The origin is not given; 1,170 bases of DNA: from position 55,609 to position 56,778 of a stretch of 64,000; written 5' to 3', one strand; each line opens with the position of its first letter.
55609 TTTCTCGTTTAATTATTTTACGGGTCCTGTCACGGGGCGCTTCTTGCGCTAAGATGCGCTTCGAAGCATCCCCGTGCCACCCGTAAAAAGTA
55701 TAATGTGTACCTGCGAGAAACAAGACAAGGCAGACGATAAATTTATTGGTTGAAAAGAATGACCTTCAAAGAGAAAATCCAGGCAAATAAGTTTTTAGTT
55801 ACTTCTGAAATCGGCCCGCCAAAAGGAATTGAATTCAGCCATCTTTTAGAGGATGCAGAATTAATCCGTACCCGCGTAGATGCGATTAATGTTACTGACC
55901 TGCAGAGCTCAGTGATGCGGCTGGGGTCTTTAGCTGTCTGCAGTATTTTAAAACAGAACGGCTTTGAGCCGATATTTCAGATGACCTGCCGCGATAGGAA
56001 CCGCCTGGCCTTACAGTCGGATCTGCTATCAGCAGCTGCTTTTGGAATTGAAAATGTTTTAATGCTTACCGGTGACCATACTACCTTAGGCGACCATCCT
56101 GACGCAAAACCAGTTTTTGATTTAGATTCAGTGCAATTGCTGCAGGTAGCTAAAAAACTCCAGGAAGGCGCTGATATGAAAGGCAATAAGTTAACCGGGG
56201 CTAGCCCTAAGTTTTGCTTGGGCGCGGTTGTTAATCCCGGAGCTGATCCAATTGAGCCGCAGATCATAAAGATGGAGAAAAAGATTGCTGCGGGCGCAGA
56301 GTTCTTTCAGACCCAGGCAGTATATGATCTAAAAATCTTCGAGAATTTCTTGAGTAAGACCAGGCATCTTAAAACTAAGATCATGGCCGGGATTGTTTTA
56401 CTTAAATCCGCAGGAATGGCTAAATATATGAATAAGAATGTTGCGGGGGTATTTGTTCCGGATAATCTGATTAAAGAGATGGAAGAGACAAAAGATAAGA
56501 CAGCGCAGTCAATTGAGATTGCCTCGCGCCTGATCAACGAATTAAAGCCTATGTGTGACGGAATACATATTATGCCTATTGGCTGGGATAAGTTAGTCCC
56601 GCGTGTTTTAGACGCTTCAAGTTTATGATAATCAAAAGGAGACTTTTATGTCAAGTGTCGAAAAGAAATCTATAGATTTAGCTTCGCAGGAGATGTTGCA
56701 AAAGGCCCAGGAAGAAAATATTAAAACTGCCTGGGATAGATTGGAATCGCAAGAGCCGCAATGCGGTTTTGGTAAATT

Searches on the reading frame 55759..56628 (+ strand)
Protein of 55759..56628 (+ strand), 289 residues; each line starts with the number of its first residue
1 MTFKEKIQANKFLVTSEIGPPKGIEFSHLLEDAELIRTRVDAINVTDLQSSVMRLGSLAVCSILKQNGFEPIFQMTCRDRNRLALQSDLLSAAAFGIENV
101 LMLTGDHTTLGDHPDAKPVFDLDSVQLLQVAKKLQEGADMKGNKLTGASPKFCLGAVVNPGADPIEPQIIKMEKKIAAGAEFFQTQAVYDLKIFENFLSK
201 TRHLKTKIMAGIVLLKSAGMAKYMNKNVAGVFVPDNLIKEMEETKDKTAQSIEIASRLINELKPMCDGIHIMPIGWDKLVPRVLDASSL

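Call 40: find_encoding_contigs(protein=window:55759-56628:+, flank=3000, max_places=10)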
Protein window:55759-56628:+ (289 aa): 2 contigs read that carry it; 2 places shown.
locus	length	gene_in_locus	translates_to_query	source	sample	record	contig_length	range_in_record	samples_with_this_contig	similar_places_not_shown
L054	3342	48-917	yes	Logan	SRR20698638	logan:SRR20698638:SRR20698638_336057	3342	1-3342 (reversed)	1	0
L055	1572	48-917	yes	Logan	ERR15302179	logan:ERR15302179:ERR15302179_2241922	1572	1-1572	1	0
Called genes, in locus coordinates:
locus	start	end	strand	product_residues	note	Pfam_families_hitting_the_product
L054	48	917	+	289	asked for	PF02219:MTHFR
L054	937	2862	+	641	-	PF03063:Prismane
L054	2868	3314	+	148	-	PF12797:Fer4_2 (faint), PF13237:Fer4_10 (faint), PF13247:Fer4_11, PF14697:Fer4_21 (weak), PF12838:Fer4_7, PF13187:Fer4_9 (weak), PF12837:Fer4_6 (weak), PF00037:Fer4, +2 more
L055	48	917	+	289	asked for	PF02219:MTHFR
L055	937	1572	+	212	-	?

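Call 41: find_homologous_proteins(query=window:55759-56625:+, max_evalue=1e-60)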
Query window:55759-56625:+ (289 aa): 7984 proteins with E <= 1e-60 among 8000 candidates; the best 120 are listed.
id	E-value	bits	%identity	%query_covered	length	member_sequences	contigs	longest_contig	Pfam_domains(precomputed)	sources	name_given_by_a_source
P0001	1.5e-185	633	100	100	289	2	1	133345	PF02219.24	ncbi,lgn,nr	ncbi:MAG: methylenetetrahydrofolate reductase [Candidatus Omnitrophica bacterium]|nr:methylenetetrah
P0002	9.7e-165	565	87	100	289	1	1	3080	PF02219.24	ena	-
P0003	1.4e-164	564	87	100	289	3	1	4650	PF02219.24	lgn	-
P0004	3.5e-164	563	87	100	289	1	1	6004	PF02219.24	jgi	-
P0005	3.7e-164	563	88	100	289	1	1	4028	PF02219.24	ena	-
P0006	4.3e-164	563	87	100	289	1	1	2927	PF02219.24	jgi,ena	-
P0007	8.7e-164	562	86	100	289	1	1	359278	PF02219.24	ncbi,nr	ncbi:MAG: methylenetetrahydrofolate reductase [Candidatus Omnitrophota bacterium]|nr:methylenetetrah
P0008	9.3e-164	562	87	100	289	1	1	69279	PF02219.24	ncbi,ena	ncbi:MAG: methylenetetrahydrofolate reductase [Candidatus Omnitrophota bacterium]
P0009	1.0e-163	561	87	100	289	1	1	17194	PF02219.24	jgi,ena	-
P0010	1.1e-163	561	86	100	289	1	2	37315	PF02219.24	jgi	jgi:5,10-methylenetetrahydrofolate reductase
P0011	1.8e-163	561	87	100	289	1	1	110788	PF02219.24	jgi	-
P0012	2.9e-163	560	85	100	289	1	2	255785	PF02219.24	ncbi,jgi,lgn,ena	-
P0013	3.2e-163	560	85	100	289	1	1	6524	PF02219.24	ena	-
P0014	3.9e-163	559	87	100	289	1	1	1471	PF02219.24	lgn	-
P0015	4.2e-163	559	88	100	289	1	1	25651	PF02219.24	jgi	jgi:5,10-methylenetetrahydrofolate reductase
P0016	4.6e-163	559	86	100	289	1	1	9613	PF02219.24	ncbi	-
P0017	5.0e-163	559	87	100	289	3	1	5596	PF02219.24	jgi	-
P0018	8.0e-163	558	87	100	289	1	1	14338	PF02219.24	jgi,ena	-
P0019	8.4e-163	558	86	100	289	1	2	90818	PF02219.24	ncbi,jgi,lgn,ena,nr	ncbi:MAG TPA: methylenetetrahydrofolate reductase [Patescibacteria group bacterium]|nr:methylenetetr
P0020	1.3e-162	558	88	100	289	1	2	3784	PF02219.24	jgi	jgi:5,10-methylenetetrahydrofolate reductase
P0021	1.3e-162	558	87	100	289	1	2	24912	PF02219.24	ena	-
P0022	2.0e-162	557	86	100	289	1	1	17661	PF02219.24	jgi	jgi:5,10-methylenetetrahydrofolate reductase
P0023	2.3e-162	557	86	100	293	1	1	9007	PF02219.24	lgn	-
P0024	2.3e-162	557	87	100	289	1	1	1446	PF02219.24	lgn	-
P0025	2.3e-162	557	86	100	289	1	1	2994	PF02219.24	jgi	-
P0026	2.4e-162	557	87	100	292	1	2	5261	PF02219.24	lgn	-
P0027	2.4e-162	557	87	100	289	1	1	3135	PF02219.24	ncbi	-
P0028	3.0e-162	557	88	100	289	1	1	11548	PF02219.24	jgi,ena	-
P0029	3.0e-162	557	86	100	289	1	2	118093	PF02219.24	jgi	-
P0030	3.0e-162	557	87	100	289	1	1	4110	PF02219.24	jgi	jgi:methylenetetrahydrofolate reductase (NADPH)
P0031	3.1e-162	557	85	100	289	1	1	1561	PF02219.24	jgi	jgi:5,10-methylenetetrahydrofolate reductase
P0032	3.5e-162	556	86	100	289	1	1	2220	PF02219.24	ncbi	-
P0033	3.9e-162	556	88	100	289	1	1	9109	PF02219.24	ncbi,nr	ncbi:MAG: methylenetetrahydrofolate reductase [Candidatus Omnitrophica bacterium]|nr:methylenetetrah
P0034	4.1e-162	556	87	100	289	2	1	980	PF02219.24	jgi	jgi:5,10-methylenetetrahydrofolate reductase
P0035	4.6e-162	556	86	100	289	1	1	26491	PF02219.24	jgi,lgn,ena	-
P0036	5.6e-162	556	86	100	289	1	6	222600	PF02219.24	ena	-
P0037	6.4e-162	555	87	100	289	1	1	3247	PF02219.24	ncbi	-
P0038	6.4e-162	555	86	100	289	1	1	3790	PF02219.24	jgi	jgi:5,10-methylenetetrahydrofolate reductase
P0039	6.5e-162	555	87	100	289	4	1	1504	PF02219.24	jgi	jgi:methylenetetrahydrofolate reductase (NADPH)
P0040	7.3e-162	555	86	100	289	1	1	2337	PF02219.24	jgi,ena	-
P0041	7.5e-162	555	86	100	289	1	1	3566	PF02219.24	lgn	-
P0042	7.7e-162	555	88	100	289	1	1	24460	PF02219.24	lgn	-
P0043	1.0e-161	555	87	100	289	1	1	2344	PF02219.24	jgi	-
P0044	1.0e-161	555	85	100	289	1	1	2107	PF02219.24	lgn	-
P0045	1.1e-161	555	86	100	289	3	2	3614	PF02219.24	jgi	-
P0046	1.1e-161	555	86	100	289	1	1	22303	PF02219.24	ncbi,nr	ncbi:MAG: methylenetetrahydrofolate reductase [Candidatus Omnitrophica bacterium]|nr:methylenetetrah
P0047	1.1e-161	555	84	100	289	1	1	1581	PF02219.24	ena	-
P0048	1.1e-161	555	86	100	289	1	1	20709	PF02219.24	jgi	-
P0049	1.2e-161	555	86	100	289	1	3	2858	PF02219.24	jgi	jgi:methylenetetrahydrofolate reductase (NADPH)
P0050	1.2e-161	555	86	100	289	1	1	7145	PF02219.24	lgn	-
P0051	1.3e-161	554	86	100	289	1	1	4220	PF02219.24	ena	-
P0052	1.3e-161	554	84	100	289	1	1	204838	PF02219.24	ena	-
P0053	1.4e-161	554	86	100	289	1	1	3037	PF02219.24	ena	-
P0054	1.4e-161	554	86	100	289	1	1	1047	PF02219.24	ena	-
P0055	2.4e-161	554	86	100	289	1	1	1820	PF02219.24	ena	-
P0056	2.6e-161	554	84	100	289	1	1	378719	PF02219.24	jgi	-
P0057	2.6e-161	553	86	100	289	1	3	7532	PF02219.24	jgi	jgi:5,10-methylenetetrahydrofolate reductase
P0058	2.8e-161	553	84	100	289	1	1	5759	PF02219.24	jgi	jgi:5,10-methylenetetrahydrofolate reductase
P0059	3.1e-161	553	85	100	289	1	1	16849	PF02219.24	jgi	jgi:5,10-methylenetetrahydrofolate reductase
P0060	3.3e-161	553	85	100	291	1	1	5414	PF02219.24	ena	-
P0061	3.4e-161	553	86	100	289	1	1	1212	PF02219.24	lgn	-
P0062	3.6e-161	553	86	100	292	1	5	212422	PF02219.24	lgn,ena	-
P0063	3.9e-161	553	84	100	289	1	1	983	PF02219.24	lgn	-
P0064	4.0e-161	553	87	100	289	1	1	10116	PF02219.24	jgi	jgi:5,10-methylenetetrahydrofolate reductase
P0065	4.0e-161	553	86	100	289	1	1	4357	PF02219.24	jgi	jgi:methylenetetrahydrofolate reductase (NADPH)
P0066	4.3e-161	553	85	100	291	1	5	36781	PF02219.24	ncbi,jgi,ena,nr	ncbi:5,10-methylenetetrahydrofolate reductase [bacterium]|nr:MAG: 5,10-methylenetetrahydrofolate red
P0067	4.4e-161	553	85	100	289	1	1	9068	PF02219.24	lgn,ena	-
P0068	5.1e-161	553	85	100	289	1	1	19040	PF02219.24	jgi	jgi:5,10-methylenetetrahydrofolate reductase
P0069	6.1e-161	552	85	100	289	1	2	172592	PF02219.24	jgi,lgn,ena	-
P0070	6.1e-161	552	86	100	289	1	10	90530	PF02219.24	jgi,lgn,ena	jgi:5,10-methylenetetrahydrofolate reductase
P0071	6.8e-161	552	85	100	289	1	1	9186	PF02219.24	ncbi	-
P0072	6.9e-161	552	87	100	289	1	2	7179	PF02219.24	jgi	jgi:5,10-methylenetetrahydrofolate reductase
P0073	7.0e-161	552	84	100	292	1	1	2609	PF02219.24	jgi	-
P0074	7.4e-161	552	84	100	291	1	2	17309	PF02219.24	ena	-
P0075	7.6e-161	552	85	100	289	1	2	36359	PF02219.24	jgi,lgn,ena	jgi:5,10-methylenetetrahydrofolate reductase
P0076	7.9e-161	552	86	100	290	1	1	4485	PF02219.24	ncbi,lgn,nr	ncbi:MAG: methylenetetrahydrofolate reductase [Candidatus Omnitrophica bacterium]|nr:methylenetetrah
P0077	8.0e-161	552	85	100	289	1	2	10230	PF02219.24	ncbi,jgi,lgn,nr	ncbi:MAG: 5,10-methylenetetrahydrofolate reductase [Candidatus Omnitrophica bacterium]|nr:5,10-methy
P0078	8.1e-161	552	86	100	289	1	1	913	PF02219.24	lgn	-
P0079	8.2e-161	552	87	100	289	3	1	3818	PF02219.24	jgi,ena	-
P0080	8.6e-161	552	86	100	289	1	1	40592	PF02219.24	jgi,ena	-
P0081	8.6e-161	552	85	100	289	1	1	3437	PF02219.24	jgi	-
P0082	8.8e-161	552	85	100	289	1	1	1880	PF02219.24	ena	-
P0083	1.1e-160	551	87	100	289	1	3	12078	PF02219.24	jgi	jgi:5,10-methylenetetrahydrofolate reductase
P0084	1.1e-160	551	86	100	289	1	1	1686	PF02219.24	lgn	-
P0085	1.1e-160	551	85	100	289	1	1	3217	PF02219.24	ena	-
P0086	1.2e-160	551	84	100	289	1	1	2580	PF02219.24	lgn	-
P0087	1.2e-160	551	86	100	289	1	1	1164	PF02219.24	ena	-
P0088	1.3e-160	551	85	100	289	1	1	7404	PF02219.24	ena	-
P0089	1.4e-160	551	86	100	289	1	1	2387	PF02219.24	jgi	jgi:5,10-methylenetetrahydrofolate reductase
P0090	1.6e-160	551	85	100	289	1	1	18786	PF02219.24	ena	-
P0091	1.7e-160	551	85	100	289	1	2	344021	PF02219.24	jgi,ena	-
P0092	1.8e-160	551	85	100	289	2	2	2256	PF02219.24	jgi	jgi:5,10-methylenetetrahydrofolate reductase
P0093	1.9e-160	551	84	100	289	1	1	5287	PF02219.24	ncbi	ncbi:MAG: methylenetetrahydrofolate reductase [Candidatus Omnitrophota bacterium]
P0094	2.0e-160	551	84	100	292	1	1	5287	PF02219.24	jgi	jgi:5,10-methylenetetrahydrofolate reductase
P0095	2.0e-160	551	86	100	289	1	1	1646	PF02219.24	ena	-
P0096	2.2e-160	550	85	100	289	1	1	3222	PF02219.24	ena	-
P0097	2.2e-160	550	85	100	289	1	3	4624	PF02219.24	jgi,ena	-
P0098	2.3e-160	550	85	100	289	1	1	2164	PF02219.24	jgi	jgi:5,10-methylenetetrahydrofolate reductase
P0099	2.3e-160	550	85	100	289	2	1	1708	PF02219.24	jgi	-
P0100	2.6e-160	550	83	100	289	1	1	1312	PF02219.24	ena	-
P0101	2.7e-160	550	85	100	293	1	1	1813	PF02219.24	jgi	jgi:5,10-methylenetetrahydrofolate reductase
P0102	2.8e-160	550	85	100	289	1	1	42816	PF02219.24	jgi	-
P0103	3.4e-160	550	86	100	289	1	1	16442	PF02219.24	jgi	-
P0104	3.5e-160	550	85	100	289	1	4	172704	PF02219.24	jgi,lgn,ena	jgi:5,10-methylenetetrahydrofolate reductase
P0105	3.7e-160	550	85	100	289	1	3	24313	PF02219.24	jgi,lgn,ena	jgi:5,10-methylenetetrahydrofolate reductase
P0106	3.9e-160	550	85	100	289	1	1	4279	PF02219.24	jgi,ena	-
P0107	3.9e-160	550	85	100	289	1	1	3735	PF02219.24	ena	-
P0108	4.0e-160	550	85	100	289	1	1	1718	PF02219.24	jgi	-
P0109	4.2e-160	550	84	100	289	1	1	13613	PF02219.24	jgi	-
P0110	4.2e-160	550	85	100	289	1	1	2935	PF02219.24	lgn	-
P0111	4.3e-160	549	86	100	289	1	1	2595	PF02219.24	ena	-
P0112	4.7e-160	549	85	100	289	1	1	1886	PF02219.24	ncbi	-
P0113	4.8e-160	549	85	100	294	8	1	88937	PF02219.24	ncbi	-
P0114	4.8e-160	549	85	100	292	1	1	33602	PF02219.24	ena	-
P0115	4.9e-160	549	86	100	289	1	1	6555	PF02219.24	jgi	jgi:5,10-methylenetetrahydrofolate reductase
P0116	5.0e-160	549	84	100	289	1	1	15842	PF02219.24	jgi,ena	-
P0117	5.1e-160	549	85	100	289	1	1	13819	PF02219.24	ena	-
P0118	5.3e-160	549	85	100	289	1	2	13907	PF02219.24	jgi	jgi:5,10-methylenetetrahydrofolate reductase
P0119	5.3e-160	549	85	100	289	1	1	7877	PF02219.24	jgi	-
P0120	5.8e-160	549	84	100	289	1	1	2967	PF02219.24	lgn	-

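Call 42: find_encoding_contigs(protein=P0007, flank=3500, max_places=2)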
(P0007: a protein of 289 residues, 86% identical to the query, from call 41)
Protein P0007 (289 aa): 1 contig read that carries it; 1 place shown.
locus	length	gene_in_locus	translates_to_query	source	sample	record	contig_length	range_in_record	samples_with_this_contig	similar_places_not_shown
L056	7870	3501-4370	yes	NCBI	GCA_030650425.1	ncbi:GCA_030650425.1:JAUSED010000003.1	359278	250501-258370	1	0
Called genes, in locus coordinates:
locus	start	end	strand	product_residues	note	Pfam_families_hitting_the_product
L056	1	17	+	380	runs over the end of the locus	PF01702:TGT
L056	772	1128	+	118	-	PF01245:Ribosomal_L19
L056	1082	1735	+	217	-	PF01351:RNase_HII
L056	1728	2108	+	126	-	PF02021:UPF0102, PF01939:NucS_C (faint)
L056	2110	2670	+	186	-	PF04961:FTCD_C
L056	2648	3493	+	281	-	PF00763:THF_DHG_CYH, PF02882:THF_DHG_CYH_C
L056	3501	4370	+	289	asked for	PF02219:MTHFR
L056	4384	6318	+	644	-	PF03063:Prismane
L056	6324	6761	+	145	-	PF12797:Fer4_2 (faint), PF13237:Fer4_10 (faint), PF14697:Fer4_21 (faint), PF13247:Fer4_11, PF12838:Fer4_7 (weak), PF00037:Fer4, PF12837:Fer4_6 (weak), PF13187:Fer4_9 (weak)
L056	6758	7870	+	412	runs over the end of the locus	PF03486:HI0933_like (faint), PF07992:Pyr_redox_2, PF01266:DAO (faint), PF13738:Pyr_redox_3, PF00070:Pyr_redox, PF18267:Rubredoxin_C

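Call 43: find_encoding_contigs(protein=P0008, flank=3500, max_places=2)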
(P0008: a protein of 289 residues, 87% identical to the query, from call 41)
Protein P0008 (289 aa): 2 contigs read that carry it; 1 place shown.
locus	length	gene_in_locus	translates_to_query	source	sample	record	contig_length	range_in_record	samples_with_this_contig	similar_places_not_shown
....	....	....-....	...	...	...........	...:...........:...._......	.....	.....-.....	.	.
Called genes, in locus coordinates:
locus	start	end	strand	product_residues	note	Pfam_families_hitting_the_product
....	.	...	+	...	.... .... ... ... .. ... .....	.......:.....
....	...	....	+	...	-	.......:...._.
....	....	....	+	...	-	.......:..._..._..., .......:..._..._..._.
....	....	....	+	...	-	-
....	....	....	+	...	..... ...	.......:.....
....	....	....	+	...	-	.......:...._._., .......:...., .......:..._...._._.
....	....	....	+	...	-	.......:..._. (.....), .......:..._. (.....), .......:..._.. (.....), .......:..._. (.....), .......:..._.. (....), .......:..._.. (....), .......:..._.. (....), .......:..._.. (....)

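Call 44: find_encoding_contigs(protein=P0011, flank=3500, max_places=2)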
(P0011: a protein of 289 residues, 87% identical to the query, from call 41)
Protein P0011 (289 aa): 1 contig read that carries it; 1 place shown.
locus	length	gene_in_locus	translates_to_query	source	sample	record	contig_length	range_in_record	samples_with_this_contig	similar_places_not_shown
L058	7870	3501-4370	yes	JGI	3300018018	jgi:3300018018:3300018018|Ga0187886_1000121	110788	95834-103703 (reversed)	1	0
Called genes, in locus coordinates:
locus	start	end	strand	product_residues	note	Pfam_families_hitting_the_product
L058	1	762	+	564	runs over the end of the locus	PF01268:FTHFS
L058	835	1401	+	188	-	PF04961:FTCD_C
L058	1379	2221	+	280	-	PF00763:THF_DHG_CYH, PF02882:THF_DHG_CYH_C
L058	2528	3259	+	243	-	-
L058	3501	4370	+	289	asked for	PF02219:MTHFR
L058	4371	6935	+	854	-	PF18537:CODH_A_N, PF03598:CdhC, PF19436:ACS_CODH_B_C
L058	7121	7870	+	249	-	PF00515:TPR_1 (faint), PF07719:TPR_2 (faint), PF13428:TPR_14 (faint), PF13181:TPR_8 (faint), PF13414:TPR_11 (weak), PF13424:TPR_12 (weak), PF14559:TPR_19 (weak), PF13431:TPR_17 (weak)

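Call 45: find_encoding_contigs(protein=P0012, flank=3500, max_places=2)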
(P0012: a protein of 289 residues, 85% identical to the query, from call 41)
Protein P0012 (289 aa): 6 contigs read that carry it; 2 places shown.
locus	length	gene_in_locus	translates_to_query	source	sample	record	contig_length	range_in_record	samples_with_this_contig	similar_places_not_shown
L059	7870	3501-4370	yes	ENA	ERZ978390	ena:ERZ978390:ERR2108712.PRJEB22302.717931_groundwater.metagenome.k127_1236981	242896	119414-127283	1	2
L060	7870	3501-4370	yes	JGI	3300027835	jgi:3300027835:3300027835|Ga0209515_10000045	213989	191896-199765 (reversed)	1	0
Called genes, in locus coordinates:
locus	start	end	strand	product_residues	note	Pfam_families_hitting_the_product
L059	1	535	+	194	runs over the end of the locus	-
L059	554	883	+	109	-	PF04342:DMT_6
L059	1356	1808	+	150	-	PF19502:DUF6036 (weak), PF09970:DUF2204 (weak), PF10706:Aminoglyc_resit (weak)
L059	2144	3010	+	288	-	-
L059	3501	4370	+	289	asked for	PF02219:MTHFR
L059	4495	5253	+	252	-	PF00142:Fer4_NifH (faint), PF01656:CbiA, PF02374:ArsA_ATPase, PF13614:AAA_31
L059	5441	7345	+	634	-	PF03063:Prismane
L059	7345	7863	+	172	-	PF14697:Fer4_21 (faint), PF12797:Fer4_2 (faint), PF13237:Fer4_10 (faint), PF13247:Fer4_11, PF12838:Fer4_7 (weak), PF00037:Fer4, PF12837:Fer4_6 (weak), PF13187:Fer4_9 (weak)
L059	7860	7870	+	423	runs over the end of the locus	PF03486:HI0933_like (faint), PF07992:Pyr_redox_2, PF13738:Pyr_redox_3, PF00070:Pyr_redox, PF18267:Rubredoxin_C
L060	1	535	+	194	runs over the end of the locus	-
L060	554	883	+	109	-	PF04342:DMT_6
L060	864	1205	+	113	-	-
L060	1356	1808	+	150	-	PF19502:DUF6036 (weak), PF09970:DUF2204 (weak), PF10706:Aminoglyc_resit (weak)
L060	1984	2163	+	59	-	-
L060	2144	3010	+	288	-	-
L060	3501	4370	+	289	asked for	PF02219:MTHFR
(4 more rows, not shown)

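Call 47: find_encoding_contigs(protein=P0019, flank=3500, max_places=1)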
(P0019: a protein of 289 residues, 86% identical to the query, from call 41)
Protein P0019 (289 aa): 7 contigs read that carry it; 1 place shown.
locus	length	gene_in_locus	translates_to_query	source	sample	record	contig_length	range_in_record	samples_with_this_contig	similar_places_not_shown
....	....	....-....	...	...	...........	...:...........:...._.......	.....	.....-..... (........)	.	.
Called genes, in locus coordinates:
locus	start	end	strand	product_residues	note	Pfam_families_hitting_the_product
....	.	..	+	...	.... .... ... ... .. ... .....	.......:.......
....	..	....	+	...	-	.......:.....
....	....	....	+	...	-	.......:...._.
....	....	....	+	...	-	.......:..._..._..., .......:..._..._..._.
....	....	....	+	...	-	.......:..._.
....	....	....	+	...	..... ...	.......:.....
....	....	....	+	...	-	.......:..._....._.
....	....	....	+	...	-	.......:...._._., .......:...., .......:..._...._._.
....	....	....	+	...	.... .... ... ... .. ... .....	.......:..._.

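Call 48: find_encoding_contigs(protein=P0036, flank=3500, max_places=1)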
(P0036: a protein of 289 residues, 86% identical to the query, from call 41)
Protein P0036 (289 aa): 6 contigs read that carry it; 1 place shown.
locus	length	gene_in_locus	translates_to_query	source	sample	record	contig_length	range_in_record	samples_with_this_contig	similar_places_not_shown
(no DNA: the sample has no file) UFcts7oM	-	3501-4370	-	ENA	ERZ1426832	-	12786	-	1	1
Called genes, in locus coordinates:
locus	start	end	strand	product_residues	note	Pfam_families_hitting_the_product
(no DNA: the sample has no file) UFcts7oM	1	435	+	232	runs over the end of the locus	PF01746:tRNA_m1G_MT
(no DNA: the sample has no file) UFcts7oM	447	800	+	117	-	PF01245:Ribosomal_L19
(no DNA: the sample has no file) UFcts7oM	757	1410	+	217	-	PF01351:RNase_HII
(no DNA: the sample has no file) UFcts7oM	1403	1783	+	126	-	PF01939:NucS_C (faint), PF02021:UPF0102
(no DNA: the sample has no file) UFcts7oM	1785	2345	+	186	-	PF04961:FTCD_C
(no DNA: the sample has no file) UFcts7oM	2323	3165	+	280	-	PF00763:THF_DHG_CYH, PF02882:THF_DHG_CYH_C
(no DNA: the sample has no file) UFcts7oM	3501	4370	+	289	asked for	PF02219:MTHFR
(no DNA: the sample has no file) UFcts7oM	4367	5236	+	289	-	PF07992:Pyr_redox_2, PF13738:Pyr_redox_3 (faint)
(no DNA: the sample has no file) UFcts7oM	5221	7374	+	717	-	PF18537:CODH_A_N, PF03598:CdhC, PF19436:ACS_CODH_B_C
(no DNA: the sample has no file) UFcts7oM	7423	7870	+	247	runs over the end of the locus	PF13424:TPR_12, PF00515:TPR_1, PF07719:TPR_2 (weak), PF13414:TPR_11, PF14559:TPR_19, PF10373:EST1_DNA_bind, PF13431:TPR_17, PF00515:TPR_1, +8 more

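Call 49: find_encoding_contigs(protein=P0056, flank=3500, max_places=1)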
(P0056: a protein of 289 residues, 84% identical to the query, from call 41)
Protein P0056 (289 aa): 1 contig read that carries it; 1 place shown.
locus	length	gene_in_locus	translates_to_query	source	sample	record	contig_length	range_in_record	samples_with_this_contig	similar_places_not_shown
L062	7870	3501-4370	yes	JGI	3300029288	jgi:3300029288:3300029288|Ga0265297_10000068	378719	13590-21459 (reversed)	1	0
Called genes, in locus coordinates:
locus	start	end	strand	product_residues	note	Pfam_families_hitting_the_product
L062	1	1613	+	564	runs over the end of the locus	PF01268:FTHFS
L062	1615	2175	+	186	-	PF04961:FTCD_C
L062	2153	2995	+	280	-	PF00763:THF_DHG_CYH, PF02882:THF_DHG_CYH_C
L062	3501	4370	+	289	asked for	PF02219:MTHFR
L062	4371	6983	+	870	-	PF18537:CODH_A_N, PF03598:CdhC, PF19436:ACS_CODH_B_C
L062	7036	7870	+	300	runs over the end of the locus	PF00515:TPR_1 (faint), PF07719:TPR_2 (faint), PF13414:TPR_11 (faint), PF13424:TPR_12 (weak), PF13432:TPR_16 (weak), PF13181:TPR_8 (faint), PF14559:TPR_19 (faint), PF13431:TPR_17 (faint)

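Call 50: find_encoding_contigs(protein=P0091, flank=3500, max_places=1)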
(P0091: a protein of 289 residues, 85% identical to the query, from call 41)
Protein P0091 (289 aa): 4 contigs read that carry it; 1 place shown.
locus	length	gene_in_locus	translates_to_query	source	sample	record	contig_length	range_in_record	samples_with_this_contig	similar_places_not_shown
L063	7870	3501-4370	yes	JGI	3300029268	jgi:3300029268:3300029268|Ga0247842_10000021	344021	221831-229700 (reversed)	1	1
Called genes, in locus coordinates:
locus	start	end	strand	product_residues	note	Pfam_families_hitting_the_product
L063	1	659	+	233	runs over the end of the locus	PF01746:tRNA_m1G_MT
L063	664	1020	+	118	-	PF01245:Ribosomal_L19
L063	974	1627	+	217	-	PF01351:RNase_HII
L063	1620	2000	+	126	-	PF02021:UPF0102, PF01939:NucS_C (faint)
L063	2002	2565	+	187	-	PF04961:FTCD_C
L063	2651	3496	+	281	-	PF00763:THF_DHG_CYH, PF02882:THF_DHG_CYH_C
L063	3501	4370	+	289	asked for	PF02219:MTHFR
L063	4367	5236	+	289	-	PF07992:Pyr_redox_2, PF13738:Pyr_redox_3 (faint)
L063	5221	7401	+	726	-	PF18537:CODH_A_N, PF03598:CdhC, PF19436:ACS_CODH_B_C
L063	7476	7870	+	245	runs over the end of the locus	PF00515:TPR_1 (weak), PF07719:TPR_2 (faint), PF13181:TPR_8 (faint), PF13428:TPR_14 (faint), PF13432:TPR_16 (faint), PF13414:TPR_11, PF14559:TPR_19 (weak), PF13431:TPR_17, +1 more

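Call 53: search_protein_families(library=pfam, proteins=[L059:2144-3007:+], max_evalue=0.01)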
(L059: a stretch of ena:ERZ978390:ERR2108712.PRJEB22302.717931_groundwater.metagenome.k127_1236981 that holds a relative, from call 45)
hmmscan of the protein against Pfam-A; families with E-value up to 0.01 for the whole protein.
L059:2144-3007:+ (288 aa): 0 families
